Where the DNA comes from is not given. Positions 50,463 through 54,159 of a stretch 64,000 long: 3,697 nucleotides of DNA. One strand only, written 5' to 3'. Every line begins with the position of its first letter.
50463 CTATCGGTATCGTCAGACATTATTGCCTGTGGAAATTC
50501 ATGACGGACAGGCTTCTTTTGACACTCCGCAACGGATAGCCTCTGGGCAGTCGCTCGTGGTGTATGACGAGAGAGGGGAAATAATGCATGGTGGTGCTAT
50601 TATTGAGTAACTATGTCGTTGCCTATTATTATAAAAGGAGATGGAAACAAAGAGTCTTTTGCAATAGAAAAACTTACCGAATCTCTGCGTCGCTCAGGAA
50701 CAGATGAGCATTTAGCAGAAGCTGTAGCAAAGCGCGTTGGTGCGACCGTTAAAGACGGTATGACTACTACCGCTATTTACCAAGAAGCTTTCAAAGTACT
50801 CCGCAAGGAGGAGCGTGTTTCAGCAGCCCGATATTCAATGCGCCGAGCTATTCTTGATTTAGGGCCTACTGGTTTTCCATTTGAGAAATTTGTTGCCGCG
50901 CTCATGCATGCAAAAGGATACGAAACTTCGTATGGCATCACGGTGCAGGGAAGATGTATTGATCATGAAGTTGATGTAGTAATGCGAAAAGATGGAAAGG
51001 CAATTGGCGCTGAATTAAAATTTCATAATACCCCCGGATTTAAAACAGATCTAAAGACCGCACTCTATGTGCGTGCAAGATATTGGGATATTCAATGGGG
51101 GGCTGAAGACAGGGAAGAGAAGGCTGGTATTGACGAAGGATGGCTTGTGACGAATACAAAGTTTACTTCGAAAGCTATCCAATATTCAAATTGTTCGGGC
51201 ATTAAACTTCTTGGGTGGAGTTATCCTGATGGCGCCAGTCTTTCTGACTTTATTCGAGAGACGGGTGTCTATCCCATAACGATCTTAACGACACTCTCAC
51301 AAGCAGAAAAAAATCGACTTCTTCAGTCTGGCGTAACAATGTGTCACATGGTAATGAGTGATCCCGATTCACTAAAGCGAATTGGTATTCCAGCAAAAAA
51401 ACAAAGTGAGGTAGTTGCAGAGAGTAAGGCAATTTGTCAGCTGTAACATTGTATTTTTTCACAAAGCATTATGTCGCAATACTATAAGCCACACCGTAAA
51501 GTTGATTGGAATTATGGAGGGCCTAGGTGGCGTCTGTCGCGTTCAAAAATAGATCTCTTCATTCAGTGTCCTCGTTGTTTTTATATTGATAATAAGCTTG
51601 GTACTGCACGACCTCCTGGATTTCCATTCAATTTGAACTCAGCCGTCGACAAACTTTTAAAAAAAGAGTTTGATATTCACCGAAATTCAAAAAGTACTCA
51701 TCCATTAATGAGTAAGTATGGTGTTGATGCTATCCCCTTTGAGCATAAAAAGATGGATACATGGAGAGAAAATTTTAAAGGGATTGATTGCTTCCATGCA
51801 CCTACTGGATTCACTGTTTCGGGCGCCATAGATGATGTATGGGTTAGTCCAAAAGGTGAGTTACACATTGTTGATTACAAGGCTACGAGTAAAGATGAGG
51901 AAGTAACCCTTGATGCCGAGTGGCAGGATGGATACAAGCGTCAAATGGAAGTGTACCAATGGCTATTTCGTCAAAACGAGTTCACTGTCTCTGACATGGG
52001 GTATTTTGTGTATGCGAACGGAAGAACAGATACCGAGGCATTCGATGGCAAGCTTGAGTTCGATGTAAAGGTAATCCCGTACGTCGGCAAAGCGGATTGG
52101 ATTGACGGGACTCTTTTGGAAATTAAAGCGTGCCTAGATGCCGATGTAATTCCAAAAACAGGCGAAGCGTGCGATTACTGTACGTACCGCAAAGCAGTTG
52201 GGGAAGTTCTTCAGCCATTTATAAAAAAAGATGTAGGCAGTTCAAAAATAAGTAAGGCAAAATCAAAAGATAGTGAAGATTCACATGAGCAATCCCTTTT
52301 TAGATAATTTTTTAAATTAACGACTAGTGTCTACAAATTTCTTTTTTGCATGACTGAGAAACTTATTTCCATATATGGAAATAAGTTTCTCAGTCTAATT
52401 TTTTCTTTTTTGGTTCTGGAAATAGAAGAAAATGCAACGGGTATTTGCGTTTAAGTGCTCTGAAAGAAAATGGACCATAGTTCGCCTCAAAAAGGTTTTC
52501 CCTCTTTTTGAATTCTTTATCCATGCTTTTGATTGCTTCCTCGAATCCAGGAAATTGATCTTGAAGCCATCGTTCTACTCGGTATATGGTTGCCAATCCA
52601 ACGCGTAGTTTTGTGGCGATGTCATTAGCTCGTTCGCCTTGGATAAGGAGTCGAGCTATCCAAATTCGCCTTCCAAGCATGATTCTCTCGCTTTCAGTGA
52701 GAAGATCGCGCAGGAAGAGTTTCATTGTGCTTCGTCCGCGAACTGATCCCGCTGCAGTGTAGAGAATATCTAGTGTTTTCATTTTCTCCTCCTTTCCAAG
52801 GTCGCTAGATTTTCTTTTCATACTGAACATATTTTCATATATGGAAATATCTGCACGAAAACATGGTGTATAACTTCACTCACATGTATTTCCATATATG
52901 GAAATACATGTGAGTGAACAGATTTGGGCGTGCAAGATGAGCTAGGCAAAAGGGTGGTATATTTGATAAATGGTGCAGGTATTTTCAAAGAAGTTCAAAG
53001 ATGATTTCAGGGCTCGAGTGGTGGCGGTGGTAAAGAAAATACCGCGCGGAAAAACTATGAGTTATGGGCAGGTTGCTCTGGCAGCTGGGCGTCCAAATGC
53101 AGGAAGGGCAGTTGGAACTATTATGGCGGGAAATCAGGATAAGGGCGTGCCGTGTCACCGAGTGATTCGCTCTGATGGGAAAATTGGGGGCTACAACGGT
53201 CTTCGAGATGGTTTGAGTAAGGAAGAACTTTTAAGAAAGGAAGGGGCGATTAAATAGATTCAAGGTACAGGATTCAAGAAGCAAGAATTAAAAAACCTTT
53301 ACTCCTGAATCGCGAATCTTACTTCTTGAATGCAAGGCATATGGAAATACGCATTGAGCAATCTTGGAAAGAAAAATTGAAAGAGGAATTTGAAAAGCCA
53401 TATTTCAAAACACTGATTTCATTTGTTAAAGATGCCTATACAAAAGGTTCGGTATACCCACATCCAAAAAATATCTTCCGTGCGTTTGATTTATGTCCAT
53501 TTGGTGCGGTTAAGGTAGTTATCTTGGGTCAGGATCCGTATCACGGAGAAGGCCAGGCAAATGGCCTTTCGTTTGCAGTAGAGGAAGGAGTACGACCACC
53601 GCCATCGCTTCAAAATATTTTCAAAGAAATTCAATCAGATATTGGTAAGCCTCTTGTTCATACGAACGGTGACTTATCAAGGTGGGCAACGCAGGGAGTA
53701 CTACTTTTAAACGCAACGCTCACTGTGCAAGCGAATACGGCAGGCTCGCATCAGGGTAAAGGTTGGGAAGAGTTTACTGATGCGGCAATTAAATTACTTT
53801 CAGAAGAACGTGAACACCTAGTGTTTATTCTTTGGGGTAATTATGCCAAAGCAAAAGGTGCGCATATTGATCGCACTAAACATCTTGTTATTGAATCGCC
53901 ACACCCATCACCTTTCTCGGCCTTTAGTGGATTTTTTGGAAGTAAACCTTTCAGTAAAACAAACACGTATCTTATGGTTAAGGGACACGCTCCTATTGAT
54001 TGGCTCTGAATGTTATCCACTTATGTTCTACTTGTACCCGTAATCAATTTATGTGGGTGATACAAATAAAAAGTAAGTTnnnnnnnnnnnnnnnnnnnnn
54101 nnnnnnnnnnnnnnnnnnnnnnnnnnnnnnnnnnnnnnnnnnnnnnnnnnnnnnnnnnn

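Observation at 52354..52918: Second YerC paralog with three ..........-core palindromes; specificity co-variation with paralog 1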

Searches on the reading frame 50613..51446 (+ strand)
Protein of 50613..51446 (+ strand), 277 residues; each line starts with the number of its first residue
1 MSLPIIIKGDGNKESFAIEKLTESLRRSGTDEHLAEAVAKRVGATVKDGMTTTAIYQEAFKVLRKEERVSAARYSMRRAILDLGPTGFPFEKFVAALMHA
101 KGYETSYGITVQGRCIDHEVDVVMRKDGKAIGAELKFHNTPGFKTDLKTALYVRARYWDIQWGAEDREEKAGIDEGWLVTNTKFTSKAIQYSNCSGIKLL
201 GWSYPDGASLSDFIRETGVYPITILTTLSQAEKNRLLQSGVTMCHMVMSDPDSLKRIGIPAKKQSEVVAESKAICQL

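Call 6: search_protein_families(library=pfam, proteins=[window:50613-51446:+], max_evalue=0.01)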
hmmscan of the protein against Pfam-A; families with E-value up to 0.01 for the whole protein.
window:50613-51446:+ (277 aa): 4 families
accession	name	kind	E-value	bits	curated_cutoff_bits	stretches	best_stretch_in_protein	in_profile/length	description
PF04471.18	Mrr_cat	-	3.1e-07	31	21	1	87-200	6-106/115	Restriction endonuclease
PF22357.2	AF1548-like_C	-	2.4e-06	28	23.9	1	220-274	1-55/56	AF1548-like, C-terminal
PF03477.21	ATP-cone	-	3e-06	28.1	25.8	1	5-75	2-80/88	ATP cone domain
PF16217.10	M64_N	-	0.0023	17.9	27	1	6-68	16-79/122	Peptidase M64 N-terminus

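Call 78: search_protein_families(library=padloc, proteins=[window:50613-51446:+], max_evalue=0.001)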
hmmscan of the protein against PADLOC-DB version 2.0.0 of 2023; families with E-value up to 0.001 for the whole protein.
window:50613-51446:+ (277 aa): 1 family
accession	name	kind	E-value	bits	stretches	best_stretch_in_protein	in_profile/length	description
PDLC04819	PDC-S02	-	0.00086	16.6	0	60-127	173-234/334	-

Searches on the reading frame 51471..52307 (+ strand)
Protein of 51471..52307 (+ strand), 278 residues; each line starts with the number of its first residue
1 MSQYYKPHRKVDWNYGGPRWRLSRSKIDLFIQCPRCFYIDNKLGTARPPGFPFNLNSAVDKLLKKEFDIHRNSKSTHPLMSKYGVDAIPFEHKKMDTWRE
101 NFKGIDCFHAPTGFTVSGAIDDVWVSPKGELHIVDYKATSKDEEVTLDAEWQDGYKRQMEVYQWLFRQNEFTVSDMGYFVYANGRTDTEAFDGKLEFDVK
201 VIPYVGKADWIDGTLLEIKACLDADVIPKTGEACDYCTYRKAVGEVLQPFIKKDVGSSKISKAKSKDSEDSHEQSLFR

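Call 6: search_protein_families(library=pfam, proteins=[window:51471-52307:+], max_evalue=0.01)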
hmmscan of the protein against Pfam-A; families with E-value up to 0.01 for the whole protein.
window:51471-52307:+ (278 aa): 1 family
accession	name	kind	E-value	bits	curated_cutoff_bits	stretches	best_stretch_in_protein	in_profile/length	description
PF12705.13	PDDEXK_1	-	7.9e-14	52.6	22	1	96-241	120-244/247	PD-(D/E)XK nuclease superfamily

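Call 78: search_protein_families(library=padloc, proteins=[window:51471-52307:+], max_evalue=0.001)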
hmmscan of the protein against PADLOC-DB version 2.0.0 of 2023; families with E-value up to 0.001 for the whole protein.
window:51471-52307:+ (278 aa): 5 families
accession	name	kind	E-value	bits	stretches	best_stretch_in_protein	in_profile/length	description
PDLC01250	Cas4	-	7.9e-08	30.8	1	27-241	6-165/168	"CAS-I,CAS-II,CAS-III,CAS-IV,CAS-V,CAS-VI; acquisition_associated"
PDLC01447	Cas4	-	3.8e-06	25.5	1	21-241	4-155/161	"CAS-I,CAS-II,CAS-III,CAS-IV,CAS-V,CAS-VI; acquisition_associated"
PDLC00943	Cas4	-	6.6e-06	24.2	1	120-241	71-176/180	CRISPR-associated protein Cas4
PDLC02087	Cas4b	-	0.0001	20.5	1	115-240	73-185/189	-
PDLC00944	Cas4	-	0.00094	17.4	0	118-242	68-175/177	Cas4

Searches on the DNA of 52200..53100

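Call 68: search_rna_families(source=window, start=52200, end=53100, threshold=evalue, max_evalue=1)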
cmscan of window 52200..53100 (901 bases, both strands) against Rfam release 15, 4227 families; matches with E-value up to 1: 39.
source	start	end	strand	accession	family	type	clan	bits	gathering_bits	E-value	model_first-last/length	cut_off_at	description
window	52876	52917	-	RF04176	mir-3149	Gene; miRNA;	-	31.4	100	0.0008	1-83/83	no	mir-3149 microRNA precursor family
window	52876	52917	+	RF04176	mir-3149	Gene; miRNA;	-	31.4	100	0.0008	1-83/83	no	mir-3149 microRNA precursor family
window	52873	52918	-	RF04154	mir-1277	Gene; miRNA;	-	28.8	81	0.0043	1-78/78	no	mir-1277 microRNA precursor family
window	52353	52396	-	RF03640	mir-3747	Gene; miRNA;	-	28.6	63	0.0017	1-67/67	no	mir-3747 microRNA precursor family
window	52351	52394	+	RF03640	mir-3747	Gene; miRNA;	-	28.1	63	0.0024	1-67/67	no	mir-3747 microRNA precursor family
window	52876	52917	+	RF04161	mir-3688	Gene; miRNA;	-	27.6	84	0.0031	1-88/88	no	mir-3688 microRNA precursor family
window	52876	52917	-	RF04161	mir-3688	Gene; miRNA;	-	27.6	84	0.0031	1-88/88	no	mir-3688 microRNA precursor family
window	52875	52920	+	RF04154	mir-1277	Gene; miRNA;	-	27.3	81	0.011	1-78/78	no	mir-1277 microRNA precursor family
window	52875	52918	+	RF04205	MIR2606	Gene; miRNA;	-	26.8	139.7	0.15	1-165/165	no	MIR2606 microRNA precursor family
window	52875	52918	-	RF04205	MIR2606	Gene; miRNA;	-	26.8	139.7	0.15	1-165/165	no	MIR2606 microRNA precursor family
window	52350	52397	+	RF03940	MIR9563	Gene; miRNA;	-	26.4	90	0.014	1-127/127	no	MIR9563 microRNA precursor family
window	52870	52923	-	RF04241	mir-5014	Gene; miRNA;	-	25.9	101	0.0074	1-123/123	no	mir-5014 microRNA precursor family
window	52874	52919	-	RF03872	MIR6426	Gene; miRNA;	-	25.8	96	0.013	1-84/84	no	MIR6426 microRNA precursor family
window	52828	52908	-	RF04052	mir-466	Gene; miRNA;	-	25.4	85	0.022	1-80/80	no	mir-466 microRNA precursor family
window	52870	52923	+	RF04241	mir-5014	Gene; miRNA;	-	24.1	101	0.023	1-123/123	no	mir-5014 microRNA precursor family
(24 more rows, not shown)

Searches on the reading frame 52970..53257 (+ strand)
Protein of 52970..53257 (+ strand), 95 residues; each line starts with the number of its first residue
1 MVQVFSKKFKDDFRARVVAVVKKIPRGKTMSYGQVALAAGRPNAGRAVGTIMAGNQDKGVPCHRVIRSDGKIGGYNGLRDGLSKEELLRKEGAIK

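Call 6: search_protein_families(library=pfam, proteins=[window:52970-53257:+], max_evalue=0.01)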
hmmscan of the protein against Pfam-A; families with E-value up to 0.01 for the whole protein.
window:52970-53257:+ (95 aa): 1 family
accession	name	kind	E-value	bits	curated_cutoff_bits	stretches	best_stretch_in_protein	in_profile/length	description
PF01035.26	DNA_binding_1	-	1.3e-26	92.7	27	1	12-92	1-80/81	6-O-methylguanine DNA methyltransferase, DNA binding domain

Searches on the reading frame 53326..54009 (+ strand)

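Call 6: search_protein_families(library=pfam, proteins=[window:53326-54009:+], max_evalue=0.01)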
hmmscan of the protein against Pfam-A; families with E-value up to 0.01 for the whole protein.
window:53326-54009:+ (227 aa): 1 family
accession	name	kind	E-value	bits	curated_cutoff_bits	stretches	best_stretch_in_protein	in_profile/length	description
PF03167.25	UDG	-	2.8e-16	60.3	24.3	1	55-216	2-140/141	Uracil DNA glycosylase superfamily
